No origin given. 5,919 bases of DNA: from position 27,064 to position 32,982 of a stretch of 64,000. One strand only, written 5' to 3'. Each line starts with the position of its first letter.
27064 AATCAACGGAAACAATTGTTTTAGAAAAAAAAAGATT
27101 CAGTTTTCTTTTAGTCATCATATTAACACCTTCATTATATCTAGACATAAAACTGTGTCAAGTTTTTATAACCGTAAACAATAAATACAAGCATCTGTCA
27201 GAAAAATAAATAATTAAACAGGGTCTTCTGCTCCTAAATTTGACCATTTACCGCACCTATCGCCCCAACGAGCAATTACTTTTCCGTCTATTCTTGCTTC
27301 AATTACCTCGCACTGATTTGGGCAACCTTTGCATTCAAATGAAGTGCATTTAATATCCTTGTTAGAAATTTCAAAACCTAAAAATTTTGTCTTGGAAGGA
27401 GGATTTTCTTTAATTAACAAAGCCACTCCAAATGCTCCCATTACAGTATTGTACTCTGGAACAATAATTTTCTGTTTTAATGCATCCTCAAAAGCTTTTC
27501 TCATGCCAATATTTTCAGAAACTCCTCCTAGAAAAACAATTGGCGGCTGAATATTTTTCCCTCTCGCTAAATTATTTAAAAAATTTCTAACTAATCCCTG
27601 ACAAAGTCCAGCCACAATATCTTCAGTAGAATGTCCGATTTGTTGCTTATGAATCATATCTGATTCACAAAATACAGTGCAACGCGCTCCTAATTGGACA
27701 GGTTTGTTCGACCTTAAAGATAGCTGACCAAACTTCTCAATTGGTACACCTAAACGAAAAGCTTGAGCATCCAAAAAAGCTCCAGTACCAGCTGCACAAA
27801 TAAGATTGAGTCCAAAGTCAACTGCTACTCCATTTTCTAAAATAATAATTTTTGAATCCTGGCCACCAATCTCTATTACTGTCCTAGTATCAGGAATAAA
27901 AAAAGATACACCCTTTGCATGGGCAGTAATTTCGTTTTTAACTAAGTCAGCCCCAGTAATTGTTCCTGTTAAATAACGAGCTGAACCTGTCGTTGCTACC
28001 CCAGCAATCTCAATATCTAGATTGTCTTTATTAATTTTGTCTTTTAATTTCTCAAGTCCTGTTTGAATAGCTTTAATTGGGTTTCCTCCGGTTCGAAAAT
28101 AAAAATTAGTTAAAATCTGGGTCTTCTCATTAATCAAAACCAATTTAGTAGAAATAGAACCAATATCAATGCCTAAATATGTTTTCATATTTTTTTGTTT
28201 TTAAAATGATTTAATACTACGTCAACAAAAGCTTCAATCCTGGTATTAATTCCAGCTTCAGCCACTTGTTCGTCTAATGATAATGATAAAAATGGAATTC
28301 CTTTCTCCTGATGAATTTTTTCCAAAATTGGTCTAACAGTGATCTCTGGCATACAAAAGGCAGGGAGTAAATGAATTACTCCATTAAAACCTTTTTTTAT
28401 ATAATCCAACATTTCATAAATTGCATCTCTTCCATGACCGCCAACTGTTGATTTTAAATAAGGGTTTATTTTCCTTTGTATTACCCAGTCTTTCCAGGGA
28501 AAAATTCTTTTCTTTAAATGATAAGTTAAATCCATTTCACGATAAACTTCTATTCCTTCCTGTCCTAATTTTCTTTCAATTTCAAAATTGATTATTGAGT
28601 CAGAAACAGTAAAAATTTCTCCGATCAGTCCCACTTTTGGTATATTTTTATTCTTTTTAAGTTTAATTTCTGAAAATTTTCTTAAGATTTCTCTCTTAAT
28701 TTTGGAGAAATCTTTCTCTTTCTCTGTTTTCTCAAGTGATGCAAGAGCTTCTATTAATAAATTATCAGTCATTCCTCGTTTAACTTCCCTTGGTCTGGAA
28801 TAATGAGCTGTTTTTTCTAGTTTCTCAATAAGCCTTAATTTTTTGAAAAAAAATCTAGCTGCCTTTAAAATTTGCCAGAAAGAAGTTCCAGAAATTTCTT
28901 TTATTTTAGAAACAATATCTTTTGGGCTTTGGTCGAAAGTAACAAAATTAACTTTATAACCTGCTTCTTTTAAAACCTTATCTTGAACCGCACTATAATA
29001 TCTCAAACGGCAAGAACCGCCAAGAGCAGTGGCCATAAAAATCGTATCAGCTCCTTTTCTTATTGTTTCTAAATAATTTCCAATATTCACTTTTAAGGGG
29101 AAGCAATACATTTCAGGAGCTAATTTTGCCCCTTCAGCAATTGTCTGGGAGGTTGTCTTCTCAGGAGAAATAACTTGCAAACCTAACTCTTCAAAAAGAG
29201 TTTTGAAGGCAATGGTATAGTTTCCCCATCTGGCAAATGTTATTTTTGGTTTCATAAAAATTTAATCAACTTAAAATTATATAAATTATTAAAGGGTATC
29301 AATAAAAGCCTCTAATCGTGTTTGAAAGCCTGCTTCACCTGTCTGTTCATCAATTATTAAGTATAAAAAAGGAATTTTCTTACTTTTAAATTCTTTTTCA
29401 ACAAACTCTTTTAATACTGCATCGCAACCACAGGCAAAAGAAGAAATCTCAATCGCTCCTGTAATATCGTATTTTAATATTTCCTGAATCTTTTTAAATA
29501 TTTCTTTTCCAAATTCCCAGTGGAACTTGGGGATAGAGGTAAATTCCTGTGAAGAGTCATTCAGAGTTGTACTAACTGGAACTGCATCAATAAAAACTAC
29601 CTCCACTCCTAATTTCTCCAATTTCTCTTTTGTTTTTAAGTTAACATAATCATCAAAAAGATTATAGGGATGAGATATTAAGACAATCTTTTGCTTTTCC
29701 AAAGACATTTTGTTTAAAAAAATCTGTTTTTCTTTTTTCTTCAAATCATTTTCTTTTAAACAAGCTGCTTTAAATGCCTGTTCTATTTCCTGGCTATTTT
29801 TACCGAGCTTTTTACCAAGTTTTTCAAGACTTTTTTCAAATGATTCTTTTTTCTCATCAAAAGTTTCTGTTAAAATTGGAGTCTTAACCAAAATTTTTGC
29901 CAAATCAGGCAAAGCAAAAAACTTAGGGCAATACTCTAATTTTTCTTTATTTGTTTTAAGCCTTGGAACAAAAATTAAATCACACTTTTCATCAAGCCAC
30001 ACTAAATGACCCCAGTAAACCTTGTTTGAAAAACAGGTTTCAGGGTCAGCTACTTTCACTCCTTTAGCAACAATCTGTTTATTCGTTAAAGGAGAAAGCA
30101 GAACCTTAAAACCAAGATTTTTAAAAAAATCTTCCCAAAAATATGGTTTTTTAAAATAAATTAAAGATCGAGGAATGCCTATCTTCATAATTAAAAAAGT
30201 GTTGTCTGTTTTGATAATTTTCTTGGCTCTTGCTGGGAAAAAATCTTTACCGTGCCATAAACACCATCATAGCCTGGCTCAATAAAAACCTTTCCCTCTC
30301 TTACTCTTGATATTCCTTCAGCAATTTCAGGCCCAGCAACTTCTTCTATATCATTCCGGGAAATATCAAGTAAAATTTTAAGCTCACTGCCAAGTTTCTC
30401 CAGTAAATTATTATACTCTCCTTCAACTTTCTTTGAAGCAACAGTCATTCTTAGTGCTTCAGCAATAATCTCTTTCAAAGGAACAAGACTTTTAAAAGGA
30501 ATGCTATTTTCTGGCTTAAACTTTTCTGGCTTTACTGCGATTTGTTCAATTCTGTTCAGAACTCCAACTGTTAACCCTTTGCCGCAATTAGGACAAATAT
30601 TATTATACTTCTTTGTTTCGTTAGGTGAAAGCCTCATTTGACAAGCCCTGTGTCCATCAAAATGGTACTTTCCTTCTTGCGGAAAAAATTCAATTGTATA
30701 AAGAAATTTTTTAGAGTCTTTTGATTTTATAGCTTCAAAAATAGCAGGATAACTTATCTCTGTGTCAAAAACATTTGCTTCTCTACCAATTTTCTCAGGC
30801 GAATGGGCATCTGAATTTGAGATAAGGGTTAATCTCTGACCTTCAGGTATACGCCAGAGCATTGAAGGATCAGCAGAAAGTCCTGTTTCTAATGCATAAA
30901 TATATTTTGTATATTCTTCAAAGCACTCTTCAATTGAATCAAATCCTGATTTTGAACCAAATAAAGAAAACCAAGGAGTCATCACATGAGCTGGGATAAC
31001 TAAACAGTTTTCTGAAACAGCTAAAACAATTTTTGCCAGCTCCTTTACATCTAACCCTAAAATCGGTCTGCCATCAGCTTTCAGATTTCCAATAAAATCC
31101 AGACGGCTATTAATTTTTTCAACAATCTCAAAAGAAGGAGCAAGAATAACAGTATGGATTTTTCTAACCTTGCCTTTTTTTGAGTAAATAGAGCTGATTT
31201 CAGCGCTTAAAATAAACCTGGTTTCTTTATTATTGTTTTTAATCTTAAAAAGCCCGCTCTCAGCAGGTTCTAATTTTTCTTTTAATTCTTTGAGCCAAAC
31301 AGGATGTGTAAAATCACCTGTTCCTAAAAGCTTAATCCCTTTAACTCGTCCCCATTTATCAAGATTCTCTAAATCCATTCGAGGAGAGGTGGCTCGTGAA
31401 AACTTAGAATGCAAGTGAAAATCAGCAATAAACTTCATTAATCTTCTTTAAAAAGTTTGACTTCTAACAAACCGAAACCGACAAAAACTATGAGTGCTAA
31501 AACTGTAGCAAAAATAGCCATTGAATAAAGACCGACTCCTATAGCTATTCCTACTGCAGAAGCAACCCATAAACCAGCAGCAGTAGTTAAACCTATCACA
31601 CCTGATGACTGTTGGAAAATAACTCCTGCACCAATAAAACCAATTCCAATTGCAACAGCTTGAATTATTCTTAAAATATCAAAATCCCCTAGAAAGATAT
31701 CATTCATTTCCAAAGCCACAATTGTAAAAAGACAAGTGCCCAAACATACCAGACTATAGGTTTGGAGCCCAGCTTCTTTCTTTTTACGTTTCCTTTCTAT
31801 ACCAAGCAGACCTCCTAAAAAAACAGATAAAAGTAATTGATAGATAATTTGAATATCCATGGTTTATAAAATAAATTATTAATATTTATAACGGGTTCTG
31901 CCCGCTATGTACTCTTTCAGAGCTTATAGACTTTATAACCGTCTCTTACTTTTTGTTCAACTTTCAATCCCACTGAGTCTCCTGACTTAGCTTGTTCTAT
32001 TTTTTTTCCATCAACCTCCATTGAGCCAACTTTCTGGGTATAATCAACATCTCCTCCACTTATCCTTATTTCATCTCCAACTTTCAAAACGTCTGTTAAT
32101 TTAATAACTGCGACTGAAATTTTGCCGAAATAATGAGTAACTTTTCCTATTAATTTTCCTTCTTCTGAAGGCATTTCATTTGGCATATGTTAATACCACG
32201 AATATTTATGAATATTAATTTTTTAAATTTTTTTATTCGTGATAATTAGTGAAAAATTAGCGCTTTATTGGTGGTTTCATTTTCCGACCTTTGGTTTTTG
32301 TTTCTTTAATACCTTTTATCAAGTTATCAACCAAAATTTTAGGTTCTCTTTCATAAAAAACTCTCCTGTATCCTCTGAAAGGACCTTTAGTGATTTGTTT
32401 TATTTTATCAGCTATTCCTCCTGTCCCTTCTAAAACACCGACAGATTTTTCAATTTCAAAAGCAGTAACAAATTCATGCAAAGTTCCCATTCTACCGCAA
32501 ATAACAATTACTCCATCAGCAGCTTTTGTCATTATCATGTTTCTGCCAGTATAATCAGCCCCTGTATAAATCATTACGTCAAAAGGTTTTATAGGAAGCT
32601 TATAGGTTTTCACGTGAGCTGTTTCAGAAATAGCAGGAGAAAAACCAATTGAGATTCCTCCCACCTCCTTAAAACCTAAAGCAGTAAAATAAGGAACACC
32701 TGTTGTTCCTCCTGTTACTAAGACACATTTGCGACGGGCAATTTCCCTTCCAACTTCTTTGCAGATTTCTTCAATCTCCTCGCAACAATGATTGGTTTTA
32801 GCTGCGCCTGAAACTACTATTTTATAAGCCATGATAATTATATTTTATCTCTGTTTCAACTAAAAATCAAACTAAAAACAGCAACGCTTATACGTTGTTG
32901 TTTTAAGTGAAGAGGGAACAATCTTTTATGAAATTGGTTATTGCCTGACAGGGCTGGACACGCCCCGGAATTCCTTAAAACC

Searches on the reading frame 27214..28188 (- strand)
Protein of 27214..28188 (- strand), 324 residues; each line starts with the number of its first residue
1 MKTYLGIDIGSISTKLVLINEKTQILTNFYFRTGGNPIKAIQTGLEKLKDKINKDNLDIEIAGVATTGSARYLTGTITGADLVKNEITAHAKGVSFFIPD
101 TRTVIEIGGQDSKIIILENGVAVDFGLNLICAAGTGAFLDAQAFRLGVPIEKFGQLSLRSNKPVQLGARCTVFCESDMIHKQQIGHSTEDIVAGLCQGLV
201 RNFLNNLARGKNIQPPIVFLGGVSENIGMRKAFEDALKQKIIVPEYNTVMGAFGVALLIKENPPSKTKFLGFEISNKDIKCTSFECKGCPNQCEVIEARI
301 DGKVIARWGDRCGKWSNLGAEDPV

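Call 62: search_protein_families(library=pfam, proteins=[window:27214-28188:-], max_evalue=0.00001)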
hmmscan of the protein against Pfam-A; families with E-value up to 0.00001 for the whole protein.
window:27214-28188:- (324 aa): 1 family
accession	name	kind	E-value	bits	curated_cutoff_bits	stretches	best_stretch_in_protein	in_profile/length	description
PF01869.26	BcrAD_BadFG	-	2.6e-47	162.1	31.5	1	5-257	1-269/271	BadF/BadG/BcrA/BcrD ATPase family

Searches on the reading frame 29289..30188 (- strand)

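Call 62: search_protein_families(library=pfam, proteins=[window:29289-30188:-], max_evalue=0.00001)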
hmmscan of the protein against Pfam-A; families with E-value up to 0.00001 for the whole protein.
window:29289-30188:- (299 aa): 1 family
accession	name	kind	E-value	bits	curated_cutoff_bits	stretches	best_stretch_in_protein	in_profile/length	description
PF09989.15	DUF2229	-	3e-46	158.2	29.4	1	2-203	1-218/218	CoA enzyme activase uncharacterised domain (DUF2229)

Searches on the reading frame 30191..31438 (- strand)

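Call 62: search_protein_families(library=pfam, proteins=[window:30191-31438:-], max_evalue=0.00001)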
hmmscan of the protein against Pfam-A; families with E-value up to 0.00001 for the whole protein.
window:30191-31438:- (415 aa): 0 families

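Call 68: search_protein_families(library=pfam, proteins=[window:30191-31438:-], max_evalue=0.01)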
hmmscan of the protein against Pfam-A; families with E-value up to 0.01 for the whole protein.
window:30191-31438:- (415 aa): 1 family
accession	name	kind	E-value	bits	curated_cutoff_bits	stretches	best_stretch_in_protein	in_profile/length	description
PF13263.12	PHP_C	-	3.3e-05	23.8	21.3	1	205-240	18-54/56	PHP-associated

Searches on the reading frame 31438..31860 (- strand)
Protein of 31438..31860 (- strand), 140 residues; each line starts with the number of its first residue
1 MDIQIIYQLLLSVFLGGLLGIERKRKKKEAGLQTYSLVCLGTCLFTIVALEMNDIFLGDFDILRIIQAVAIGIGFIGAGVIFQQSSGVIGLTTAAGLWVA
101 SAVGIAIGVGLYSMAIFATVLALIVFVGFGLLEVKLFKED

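Call 64: search_protein_families(library=pfam, proteins=[window:31438-31860:-], max_evalue=0.00001)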
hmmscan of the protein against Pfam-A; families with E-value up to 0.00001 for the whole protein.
window:31438-31860:- (140 aa): 1 family
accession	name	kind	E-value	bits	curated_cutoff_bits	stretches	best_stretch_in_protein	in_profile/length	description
PF02308.21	MgtC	-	3.9e-35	121.3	31.4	1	9-131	1-117/121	MgtC family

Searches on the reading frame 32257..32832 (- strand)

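Call 64: search_protein_families(library=pfam, proteins=[window:32257-32832:-], max_evalue=0.00001)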
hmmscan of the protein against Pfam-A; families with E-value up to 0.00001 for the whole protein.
window:32257-32832:- (191 aa): 1 family
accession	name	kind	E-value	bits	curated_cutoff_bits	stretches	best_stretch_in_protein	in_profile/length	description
PF18306.6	LDcluster4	-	7.3e-35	120.2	26.3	1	3-147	2-130/151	SLOG cluster4 family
